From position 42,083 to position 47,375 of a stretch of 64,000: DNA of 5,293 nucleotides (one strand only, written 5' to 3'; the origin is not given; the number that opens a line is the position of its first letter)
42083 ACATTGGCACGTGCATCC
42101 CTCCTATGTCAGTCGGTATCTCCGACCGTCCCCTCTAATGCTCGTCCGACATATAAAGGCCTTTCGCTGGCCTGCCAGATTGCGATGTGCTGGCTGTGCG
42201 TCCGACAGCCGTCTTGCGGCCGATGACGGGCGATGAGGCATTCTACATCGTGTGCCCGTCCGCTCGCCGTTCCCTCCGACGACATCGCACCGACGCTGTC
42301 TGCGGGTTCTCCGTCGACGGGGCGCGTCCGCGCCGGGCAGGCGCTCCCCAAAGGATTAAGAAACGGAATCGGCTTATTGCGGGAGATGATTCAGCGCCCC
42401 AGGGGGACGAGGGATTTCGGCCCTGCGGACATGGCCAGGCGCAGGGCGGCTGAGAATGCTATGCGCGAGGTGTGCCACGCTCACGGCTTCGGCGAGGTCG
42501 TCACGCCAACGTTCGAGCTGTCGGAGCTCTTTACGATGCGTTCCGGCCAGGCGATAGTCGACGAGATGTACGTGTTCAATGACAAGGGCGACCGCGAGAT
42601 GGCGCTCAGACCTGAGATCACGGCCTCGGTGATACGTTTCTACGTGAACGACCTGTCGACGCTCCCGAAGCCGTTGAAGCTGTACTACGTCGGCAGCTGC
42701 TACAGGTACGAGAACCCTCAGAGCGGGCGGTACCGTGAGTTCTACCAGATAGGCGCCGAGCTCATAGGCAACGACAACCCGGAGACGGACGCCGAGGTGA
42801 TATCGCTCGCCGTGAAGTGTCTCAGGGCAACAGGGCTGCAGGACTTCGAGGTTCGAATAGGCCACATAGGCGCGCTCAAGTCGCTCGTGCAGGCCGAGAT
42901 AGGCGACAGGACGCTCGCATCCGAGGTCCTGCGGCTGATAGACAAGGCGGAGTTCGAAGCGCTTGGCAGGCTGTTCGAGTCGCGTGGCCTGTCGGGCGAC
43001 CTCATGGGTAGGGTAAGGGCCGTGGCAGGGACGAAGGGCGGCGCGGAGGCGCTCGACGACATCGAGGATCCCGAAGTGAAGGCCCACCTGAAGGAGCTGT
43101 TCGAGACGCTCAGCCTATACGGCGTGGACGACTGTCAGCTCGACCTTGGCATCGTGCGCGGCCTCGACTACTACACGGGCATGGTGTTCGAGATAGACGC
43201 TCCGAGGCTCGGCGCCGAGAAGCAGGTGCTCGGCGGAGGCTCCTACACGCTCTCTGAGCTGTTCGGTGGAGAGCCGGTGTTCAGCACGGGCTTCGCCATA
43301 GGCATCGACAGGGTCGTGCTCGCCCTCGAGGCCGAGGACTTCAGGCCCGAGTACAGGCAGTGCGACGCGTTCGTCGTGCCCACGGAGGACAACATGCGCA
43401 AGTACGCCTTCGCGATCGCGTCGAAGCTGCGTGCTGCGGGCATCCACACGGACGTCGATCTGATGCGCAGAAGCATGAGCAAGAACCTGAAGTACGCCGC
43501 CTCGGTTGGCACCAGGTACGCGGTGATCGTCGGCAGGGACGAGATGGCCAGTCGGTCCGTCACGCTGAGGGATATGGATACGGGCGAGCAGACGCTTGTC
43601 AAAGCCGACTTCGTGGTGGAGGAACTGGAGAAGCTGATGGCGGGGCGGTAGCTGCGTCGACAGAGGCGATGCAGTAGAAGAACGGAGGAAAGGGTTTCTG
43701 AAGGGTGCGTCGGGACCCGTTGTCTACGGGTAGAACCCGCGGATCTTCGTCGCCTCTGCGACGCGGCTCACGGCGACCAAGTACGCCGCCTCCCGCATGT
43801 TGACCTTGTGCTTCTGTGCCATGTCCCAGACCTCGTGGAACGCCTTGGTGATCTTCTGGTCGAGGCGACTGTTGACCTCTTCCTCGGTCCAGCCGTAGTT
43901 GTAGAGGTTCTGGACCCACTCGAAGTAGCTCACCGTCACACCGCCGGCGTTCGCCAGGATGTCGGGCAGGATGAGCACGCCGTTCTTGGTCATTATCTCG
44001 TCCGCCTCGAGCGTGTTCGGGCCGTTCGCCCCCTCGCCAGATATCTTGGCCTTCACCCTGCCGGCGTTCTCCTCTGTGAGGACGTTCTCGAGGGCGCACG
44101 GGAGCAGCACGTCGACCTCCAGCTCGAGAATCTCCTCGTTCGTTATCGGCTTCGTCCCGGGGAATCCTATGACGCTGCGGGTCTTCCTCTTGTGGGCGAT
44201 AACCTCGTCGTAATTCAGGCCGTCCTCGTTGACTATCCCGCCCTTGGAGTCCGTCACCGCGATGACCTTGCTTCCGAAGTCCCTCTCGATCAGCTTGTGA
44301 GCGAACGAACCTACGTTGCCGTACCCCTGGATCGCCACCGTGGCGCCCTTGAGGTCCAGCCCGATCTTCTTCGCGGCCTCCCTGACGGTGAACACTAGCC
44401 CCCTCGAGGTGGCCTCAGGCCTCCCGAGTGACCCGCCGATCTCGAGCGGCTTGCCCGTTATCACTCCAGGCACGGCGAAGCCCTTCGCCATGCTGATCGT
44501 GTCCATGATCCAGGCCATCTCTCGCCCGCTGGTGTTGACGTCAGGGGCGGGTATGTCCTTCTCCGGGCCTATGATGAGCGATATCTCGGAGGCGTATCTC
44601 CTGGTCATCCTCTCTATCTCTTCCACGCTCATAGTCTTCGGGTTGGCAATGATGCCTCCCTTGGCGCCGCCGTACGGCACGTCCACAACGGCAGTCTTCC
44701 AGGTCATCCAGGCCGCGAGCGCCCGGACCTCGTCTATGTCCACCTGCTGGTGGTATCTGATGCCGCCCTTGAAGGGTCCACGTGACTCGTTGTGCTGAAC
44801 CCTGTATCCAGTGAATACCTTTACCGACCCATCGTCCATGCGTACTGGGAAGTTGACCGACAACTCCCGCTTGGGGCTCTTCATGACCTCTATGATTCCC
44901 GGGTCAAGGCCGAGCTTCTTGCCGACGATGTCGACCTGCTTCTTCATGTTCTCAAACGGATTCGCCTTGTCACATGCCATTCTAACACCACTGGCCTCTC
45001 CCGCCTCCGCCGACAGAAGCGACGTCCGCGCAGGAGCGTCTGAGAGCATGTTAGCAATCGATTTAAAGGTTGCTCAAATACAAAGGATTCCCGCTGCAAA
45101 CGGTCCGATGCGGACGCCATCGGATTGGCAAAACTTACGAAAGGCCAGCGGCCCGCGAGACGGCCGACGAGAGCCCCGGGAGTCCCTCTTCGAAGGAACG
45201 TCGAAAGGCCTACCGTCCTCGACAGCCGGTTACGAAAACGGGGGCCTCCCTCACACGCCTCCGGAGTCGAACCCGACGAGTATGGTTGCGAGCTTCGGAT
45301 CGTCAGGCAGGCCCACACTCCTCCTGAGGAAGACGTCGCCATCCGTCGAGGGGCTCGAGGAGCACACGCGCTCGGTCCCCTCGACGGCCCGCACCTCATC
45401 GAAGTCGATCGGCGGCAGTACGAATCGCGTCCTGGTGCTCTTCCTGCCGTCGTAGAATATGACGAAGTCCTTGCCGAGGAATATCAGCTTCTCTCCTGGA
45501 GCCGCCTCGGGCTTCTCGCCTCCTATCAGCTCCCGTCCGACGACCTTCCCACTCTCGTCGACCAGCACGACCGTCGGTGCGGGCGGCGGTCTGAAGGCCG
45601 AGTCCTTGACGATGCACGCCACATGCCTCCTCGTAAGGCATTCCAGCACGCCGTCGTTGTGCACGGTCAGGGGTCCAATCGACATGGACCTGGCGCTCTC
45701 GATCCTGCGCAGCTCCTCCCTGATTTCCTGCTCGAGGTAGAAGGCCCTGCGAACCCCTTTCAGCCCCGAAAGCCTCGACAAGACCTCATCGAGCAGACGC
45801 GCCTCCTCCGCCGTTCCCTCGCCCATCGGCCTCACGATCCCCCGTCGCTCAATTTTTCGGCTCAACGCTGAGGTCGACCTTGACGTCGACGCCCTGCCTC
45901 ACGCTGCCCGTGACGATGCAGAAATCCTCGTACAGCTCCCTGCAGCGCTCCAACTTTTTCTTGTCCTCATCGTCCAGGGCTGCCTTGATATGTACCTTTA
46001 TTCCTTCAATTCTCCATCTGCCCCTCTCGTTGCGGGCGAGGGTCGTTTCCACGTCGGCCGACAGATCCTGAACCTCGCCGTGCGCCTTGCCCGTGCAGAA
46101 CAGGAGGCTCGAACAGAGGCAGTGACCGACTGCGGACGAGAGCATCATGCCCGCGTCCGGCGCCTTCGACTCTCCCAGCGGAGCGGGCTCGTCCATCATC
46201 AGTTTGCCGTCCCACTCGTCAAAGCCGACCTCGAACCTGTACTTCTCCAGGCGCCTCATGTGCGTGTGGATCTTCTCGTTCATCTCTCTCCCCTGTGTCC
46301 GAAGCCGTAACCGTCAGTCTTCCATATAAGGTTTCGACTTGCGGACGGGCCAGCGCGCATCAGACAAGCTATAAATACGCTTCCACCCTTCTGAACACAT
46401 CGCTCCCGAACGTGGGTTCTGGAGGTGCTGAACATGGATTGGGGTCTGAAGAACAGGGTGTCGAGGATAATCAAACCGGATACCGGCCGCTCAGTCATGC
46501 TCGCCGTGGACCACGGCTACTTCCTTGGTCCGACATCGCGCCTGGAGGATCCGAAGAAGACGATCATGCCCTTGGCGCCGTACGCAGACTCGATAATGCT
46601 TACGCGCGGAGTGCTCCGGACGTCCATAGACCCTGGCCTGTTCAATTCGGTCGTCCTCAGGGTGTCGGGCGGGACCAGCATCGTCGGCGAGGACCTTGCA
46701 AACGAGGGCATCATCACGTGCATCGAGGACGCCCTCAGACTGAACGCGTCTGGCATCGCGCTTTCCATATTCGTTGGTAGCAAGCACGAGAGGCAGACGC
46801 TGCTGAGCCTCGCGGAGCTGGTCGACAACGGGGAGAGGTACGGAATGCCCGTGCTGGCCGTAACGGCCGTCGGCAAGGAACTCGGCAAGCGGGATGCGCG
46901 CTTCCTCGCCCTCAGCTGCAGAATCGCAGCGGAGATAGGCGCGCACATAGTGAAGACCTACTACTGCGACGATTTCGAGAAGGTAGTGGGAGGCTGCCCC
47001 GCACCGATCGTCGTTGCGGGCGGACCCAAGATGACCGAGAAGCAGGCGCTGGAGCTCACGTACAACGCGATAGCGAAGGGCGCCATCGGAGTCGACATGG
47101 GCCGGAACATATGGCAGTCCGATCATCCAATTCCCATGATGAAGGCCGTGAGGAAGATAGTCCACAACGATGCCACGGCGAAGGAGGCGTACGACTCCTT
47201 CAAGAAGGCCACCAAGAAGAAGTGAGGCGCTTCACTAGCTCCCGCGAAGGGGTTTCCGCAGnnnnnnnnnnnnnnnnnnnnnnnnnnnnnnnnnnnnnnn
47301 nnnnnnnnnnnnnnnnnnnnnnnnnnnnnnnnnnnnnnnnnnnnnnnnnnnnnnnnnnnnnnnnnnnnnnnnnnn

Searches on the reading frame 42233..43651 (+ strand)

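Call 19: search_protein_families(library=pfam, proteins=[window:42233-43651:+], max_evalue=0.0001)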
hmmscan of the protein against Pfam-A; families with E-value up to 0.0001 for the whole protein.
window:42233-43651:+ (472 aa): 4 families
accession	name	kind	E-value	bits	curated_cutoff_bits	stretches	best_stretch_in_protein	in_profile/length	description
PF13393.11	tRNA-synt_His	-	1.9e-62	211.7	25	1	58-361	1-308/308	Histidyl-tRNA synthetase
PF03129.25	HGTP_anticodon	-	3.7e-19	69.1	21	1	379-467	2-93/94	Anticodon binding domain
PF00587.30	tRNA-synt_2b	-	9.2e-13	49.1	29.3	1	113-332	1-131/179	tRNA synthetase class II core domain (G, H, P, S and T)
PF00152.25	tRNA-synt_2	-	5.7e-05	22.8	25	0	149-177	93-121/308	tRNA synthetases class II (D, K and N)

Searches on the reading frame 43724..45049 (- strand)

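Call 11: search_protein_families(library=pfam, proteins=[window:43724-45049:-], max_evalue=0.0001)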
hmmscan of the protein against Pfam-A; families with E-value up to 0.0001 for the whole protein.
window:43724-45049:- (441 aa): 2 families
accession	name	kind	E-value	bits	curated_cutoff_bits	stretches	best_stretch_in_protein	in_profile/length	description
PF00208.27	ELFV_dehydrog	-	1.7e-84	283.7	23.4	1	205-438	1-241/241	Glutamate/Leucine/Phenylalanine/Valine dehydrogenase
PF02812.23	ELFV_dehydrog_N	-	2e-58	196.1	25.3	1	59-186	1-128/129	Glu/Leu/Phe/Val dehydrogenase, dimerisation domain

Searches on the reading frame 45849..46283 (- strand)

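Call 11: search_protein_families(library=pfam, proteins=[window:45849-46283:-], max_evalue=0.0001)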
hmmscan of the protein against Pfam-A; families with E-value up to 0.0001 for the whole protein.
window:45849-46283:- (144 aa): 1 family
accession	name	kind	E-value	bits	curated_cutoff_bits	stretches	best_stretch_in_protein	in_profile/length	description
PF02566.24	OsmC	-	4.5e-13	49.9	27.5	1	37-136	1-99/100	OsmC-like protein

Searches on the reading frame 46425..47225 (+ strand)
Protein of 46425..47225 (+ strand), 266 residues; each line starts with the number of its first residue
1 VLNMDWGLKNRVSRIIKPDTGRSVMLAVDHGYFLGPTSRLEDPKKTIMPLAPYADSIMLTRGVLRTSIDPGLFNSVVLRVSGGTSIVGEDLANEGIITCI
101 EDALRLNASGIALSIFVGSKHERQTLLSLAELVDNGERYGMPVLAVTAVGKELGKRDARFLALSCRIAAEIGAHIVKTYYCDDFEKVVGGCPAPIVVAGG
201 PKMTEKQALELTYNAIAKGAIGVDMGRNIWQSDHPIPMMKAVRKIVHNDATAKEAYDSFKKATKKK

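Call 11: search_protein_families(library=pfam, proteins=[window:46425-47225:+], max_evalue=0.0001)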
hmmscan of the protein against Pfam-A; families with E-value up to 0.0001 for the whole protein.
window:46425-47225:+ (266 aa): 1 family
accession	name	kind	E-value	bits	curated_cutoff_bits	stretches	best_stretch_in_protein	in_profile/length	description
PF01791.15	DeoC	-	3.4e-22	79.6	23.8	1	24-232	2-229/229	DeoC/LacD family aldolase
